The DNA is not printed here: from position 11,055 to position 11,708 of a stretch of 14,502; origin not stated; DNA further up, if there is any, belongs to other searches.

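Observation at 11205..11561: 118-aa ORF with a JAMM/JAB-like motif as a candidate Gly-Gly leader peptidase in a RiPP cluster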

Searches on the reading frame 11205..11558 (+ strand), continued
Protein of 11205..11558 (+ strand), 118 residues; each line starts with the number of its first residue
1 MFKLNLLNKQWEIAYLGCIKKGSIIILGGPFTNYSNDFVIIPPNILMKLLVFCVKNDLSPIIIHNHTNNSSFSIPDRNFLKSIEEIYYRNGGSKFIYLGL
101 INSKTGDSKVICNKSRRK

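Call 45: find_encoding_contigs(protein=P0012, flank=8000, max_places=2)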
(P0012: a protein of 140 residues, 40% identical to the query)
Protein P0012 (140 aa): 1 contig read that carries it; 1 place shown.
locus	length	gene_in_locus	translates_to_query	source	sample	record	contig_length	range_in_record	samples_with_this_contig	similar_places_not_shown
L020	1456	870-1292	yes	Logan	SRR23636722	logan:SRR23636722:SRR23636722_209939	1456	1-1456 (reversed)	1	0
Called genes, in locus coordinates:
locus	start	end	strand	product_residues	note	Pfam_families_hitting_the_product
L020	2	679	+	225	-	?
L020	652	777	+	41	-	-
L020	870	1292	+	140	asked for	-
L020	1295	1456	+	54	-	?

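Call 59: search_protein_families(library=padloc, alignment_id=A2, max_evalue=10)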
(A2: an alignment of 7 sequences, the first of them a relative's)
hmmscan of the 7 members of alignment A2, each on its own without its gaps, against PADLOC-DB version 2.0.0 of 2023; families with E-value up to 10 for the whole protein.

A. member 1, P0001 (118 aa): 0 families

B. families by the number of members that match (of 7 scanned): 0 families

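Call 60: search_protein_families(library=phrogs, alignment_id=A2, max_evalue=10)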
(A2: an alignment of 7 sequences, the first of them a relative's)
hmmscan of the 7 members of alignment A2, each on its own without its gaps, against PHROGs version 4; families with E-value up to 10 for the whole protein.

A. member 1, P0001 (118 aa): 0 families

B. families by the number of members that match (of 7 scanned): 8 families
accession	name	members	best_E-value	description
phrog_16374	-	1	0.02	-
phrog_21571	-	1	0.06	-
phrog_1150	-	1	0.07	-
phrog_7131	-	1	0.097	-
phrog_30378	-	1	0.13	-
phrog_22731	-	1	0.21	-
phrog_34386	-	1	0.9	-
phrog_32553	-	1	1.3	-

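Call 61: search_protein_families(library=ncbifam, alignment_id=A2, max_evalue=10)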
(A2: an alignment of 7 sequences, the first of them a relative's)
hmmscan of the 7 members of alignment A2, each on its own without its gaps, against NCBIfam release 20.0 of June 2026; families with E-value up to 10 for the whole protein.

A. member 1, P0001 (118 aa): 0 families

B. families by the number of members that match (of 7 scanned): 1 family
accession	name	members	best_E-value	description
TIGR01163.1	rpe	1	0.1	ribulose-phosphate 3-epimerase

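Call 64: find_related_loci(query=A5, collection=metagenome_contigs, flank=5000)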
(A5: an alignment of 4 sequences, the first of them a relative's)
Query A5 (146 aa) in metagenome_contigs; peptide patterns used: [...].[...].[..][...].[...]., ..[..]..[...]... (x = any residue, [..] = any of these).
331 stretches matched a pattern; 4 encode a relative of the query (tblastn E <= 1e-3); 4 distinct loci.
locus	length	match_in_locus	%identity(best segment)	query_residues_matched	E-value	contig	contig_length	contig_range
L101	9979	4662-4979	42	8-107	1e-23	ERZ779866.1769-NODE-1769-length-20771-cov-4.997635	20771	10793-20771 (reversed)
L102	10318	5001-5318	42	8-107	1e-23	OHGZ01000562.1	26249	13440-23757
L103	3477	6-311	42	12-107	2e-23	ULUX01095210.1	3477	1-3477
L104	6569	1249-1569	41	10-111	7e-23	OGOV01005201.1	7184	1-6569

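Call 77: fold_search(model_id=the predicted structure, library=viral)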
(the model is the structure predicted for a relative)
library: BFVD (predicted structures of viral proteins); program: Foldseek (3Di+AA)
matches with E <= 10: 712; with E <= 0.001: 5
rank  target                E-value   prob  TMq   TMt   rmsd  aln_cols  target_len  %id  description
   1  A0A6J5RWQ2            5.4e-04  1.00  0.66  0.53   3.2       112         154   19  RadC DNA repair proteins [uncultured Caudovirales phage]
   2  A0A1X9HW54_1          6.2e-04  1.00  0.46  0.06   4.7       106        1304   13  (no name in the UniProt tables at hand)
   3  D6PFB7                6.6e-04  1.00  0.50  0.47   3.4        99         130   13  (no name in the UniProt tables at hand)
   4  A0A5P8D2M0            9.2e-04  1.00  0.57  0.26   3.8       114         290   18  (no name in the UniProt tables at hand)
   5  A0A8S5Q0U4            9.8e-04  1.00  0.49  0.17   5.7       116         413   18  Ubiquitin-like protein [CrAss-like virus sp. ctjK323]
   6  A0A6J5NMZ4            1.1e-03  1.00  0.60  0.20   5.7       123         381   11  Uncharacterized protein [uncultured Caudovirales phage]
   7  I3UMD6                1.4e-03  1.00  0.54  0.58   3.5       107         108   16  Tail component protein [Colwellia phage 9A]
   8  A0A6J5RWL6            1.7e-03  1.00  0.65  0.50   3.2       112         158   14  RadC DNA repair proteins [uncultured Caudovirales phage]
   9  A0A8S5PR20            2.2e-03  1.00  0.58  0.33   4.4       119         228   24  JAB domain-containing protein [Siphoviridae sp. ct96x5]
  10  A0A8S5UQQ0            2.2e-03  0.93  0.39  0.16   7.0       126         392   13  MPN family protein [Podoviridae sp. ctQyH19]
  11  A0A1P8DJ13            2.8e-03  1.00  0.57  0.52   9.1       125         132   12  (no name in the UniProt tables at hand)
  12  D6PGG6                3.3e-03  1.00  0.48  0.31   3.8       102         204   11  (no name in the UniProt tables at hand)
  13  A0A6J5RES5            4.0e-03  1.00  0.61  0.50   3.4       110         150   14  RadC DNA repair proteins [uncultured Caudovirales phage]
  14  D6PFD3                5.5e-03  1.00  0.56  0.41   4.6       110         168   13  (no name in the UniProt tables at hand)
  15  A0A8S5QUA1            5.5e-03  0.93  0.39  0.17   7.4       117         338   16  26S proteasome regulatory subunit [CrAss-like virus sp. ctDAq1]
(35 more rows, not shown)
